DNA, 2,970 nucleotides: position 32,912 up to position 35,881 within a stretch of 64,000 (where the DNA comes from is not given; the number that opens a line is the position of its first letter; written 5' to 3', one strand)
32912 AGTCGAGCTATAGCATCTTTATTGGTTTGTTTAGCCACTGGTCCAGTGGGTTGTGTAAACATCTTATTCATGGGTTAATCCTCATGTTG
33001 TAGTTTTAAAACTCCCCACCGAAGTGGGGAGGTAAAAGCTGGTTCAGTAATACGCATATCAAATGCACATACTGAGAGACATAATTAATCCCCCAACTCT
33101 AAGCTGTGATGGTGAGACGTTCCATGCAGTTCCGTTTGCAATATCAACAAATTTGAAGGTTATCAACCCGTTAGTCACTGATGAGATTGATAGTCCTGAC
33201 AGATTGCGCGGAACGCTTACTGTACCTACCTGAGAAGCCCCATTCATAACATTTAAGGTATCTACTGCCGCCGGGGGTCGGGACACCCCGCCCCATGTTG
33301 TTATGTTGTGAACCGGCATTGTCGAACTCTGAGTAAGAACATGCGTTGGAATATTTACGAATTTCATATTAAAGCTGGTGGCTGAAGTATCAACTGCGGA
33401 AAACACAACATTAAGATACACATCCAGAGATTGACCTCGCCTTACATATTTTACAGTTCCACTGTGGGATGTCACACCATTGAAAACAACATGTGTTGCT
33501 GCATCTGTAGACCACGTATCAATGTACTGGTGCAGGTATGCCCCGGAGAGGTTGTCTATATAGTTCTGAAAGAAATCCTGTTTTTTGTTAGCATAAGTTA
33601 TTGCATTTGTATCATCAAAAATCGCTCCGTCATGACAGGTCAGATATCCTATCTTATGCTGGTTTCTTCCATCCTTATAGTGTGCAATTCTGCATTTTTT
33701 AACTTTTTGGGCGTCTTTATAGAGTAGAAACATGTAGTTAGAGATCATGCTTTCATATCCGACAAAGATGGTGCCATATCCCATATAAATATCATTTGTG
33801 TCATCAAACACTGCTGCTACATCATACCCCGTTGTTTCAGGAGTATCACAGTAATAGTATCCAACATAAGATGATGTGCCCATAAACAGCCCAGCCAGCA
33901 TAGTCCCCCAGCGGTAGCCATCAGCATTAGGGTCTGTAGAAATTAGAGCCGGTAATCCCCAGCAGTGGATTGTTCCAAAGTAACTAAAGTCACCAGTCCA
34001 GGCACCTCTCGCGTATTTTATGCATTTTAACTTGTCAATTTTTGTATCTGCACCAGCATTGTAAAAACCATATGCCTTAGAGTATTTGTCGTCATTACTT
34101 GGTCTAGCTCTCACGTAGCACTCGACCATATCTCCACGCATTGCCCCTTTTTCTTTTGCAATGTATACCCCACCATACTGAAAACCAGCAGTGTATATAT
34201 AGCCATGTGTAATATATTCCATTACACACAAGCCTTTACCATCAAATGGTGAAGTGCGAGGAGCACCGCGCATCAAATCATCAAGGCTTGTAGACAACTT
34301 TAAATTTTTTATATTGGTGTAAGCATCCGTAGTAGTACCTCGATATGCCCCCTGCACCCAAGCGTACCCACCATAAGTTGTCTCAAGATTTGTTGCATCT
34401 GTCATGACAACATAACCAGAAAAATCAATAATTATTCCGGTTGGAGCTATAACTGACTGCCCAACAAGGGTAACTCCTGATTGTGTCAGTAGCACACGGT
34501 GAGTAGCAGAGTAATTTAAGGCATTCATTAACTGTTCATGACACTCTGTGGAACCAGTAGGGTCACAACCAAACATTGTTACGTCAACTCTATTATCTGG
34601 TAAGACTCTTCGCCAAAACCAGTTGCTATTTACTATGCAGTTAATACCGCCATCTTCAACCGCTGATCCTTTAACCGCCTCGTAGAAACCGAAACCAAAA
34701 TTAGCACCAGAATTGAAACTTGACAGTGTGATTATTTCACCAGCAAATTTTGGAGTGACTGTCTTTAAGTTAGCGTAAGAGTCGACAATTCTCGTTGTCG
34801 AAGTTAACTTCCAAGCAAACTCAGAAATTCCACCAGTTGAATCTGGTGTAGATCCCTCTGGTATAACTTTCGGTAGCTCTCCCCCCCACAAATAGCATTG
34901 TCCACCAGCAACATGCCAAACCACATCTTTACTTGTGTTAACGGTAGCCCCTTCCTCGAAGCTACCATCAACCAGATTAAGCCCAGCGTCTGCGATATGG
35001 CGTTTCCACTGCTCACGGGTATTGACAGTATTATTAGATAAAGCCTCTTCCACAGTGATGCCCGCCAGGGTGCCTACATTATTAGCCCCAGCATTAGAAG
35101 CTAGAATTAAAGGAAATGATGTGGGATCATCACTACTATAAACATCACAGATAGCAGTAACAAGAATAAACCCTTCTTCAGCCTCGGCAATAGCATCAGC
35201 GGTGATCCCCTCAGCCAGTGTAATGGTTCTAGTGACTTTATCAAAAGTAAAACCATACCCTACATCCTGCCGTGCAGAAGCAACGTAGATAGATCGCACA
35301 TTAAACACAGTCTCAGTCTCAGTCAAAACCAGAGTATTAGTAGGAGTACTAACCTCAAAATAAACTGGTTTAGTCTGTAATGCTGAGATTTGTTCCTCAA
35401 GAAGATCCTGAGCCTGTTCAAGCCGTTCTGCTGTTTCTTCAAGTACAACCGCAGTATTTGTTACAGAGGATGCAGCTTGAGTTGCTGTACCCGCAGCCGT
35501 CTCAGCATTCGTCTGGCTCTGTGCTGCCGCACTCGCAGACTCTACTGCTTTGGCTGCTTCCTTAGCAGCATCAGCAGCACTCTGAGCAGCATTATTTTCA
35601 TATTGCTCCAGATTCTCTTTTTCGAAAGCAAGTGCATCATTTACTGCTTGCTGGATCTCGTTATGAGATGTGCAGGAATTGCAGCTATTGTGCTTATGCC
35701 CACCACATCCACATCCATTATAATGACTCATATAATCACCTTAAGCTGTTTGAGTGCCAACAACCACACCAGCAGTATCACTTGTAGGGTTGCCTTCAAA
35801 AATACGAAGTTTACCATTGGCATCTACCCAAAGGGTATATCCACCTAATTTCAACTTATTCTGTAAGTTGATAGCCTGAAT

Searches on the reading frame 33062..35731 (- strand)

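Call 40: search_protein_families(library=phrogs, proteins=[window:33062-35731:-], max_evalue=0.00001)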
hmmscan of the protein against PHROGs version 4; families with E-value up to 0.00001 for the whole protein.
window:33062-35731:- (890 aa): 18 families
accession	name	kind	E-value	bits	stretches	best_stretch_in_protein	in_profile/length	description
phrog_16586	-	tail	1.1e-22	80.9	1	236-447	118-319/963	tail fiber protein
phrog_26143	-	head and packaging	2.1e-22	80.1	1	15-310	11-274/976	virion structural protein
phrog_34575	-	tail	6.5e-19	68.7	1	235-312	53-135/715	tail spike protein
phrog_4217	-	tail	1.3e-17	64.6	1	227-424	52-253/694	tail protein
phrog_4250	-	tail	2.6e-17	63.5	1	311-422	147-253/786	EPS depolymerase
phrog_28781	-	tail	4.3e-17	62.4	1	233-309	54-130/644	tail spike protein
phrog_7992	-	tail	1.4e-14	54.3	1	254-310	426-480/1163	tail spike protein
phrog_27156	-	tail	2.2e-12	46.9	1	247-331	13-99/707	tail spike protein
phrog_14879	-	tail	5.7e-12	45.9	1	251-307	86-144/642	tail fiber protein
phrog_15437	-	tail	1.2e-10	41.7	1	257-313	23-79/656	tail fiber protein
phrog_20877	-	unknown function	2.5e-10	39.6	1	221-302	3-85/1161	-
phrog_21878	-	tail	1.1e-09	37.9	1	255-309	56-108/810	tail fiber protein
phrog_34776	-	other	2.6e-09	36.5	1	254-308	425-477/1013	haemolysin-type calcium binding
phrog_29731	-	tail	4.9e-09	36.8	1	220-308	34-128/336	tail spike protein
phrog_25325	-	tail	3.1e-08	33.5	1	253-311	52-106/631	tail spike protein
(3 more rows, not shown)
